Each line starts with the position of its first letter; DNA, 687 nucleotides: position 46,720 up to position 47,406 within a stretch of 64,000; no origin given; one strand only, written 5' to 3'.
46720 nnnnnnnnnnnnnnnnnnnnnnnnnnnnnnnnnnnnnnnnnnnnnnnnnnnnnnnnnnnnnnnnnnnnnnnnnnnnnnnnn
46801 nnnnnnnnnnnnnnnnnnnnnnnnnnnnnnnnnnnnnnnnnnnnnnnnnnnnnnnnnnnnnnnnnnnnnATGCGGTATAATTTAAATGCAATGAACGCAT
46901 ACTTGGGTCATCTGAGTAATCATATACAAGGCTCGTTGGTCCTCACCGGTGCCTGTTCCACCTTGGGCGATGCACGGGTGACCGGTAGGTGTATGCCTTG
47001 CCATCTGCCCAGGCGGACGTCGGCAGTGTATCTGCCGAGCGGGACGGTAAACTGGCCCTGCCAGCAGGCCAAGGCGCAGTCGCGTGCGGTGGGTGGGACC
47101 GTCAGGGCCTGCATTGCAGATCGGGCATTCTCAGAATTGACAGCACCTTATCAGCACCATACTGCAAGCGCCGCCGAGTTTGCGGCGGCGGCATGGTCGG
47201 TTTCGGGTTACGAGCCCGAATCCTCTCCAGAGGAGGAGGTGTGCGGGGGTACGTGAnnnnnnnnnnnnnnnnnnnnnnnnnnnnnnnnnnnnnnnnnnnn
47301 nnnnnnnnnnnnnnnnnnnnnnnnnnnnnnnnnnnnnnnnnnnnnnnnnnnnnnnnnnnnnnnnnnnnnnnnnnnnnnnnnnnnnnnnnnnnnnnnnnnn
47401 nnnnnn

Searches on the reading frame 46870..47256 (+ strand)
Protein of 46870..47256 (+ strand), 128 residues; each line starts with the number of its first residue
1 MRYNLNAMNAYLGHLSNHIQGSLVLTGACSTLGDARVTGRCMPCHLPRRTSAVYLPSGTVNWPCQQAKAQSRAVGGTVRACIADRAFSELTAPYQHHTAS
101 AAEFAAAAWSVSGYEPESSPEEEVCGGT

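Call 30: find_encoding_contigs(protein=window:46870-47256:+, flank=3000, max_places=10)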
Protein window:46870-47256:+ (128 aa): 1 contig read that carries it; 1 place shown.
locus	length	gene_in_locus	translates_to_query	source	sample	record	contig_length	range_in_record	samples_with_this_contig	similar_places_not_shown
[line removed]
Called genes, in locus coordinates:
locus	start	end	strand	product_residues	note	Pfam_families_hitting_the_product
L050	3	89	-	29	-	?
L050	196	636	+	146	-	PF01035:DNA_binding_1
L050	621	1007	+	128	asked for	-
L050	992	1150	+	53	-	?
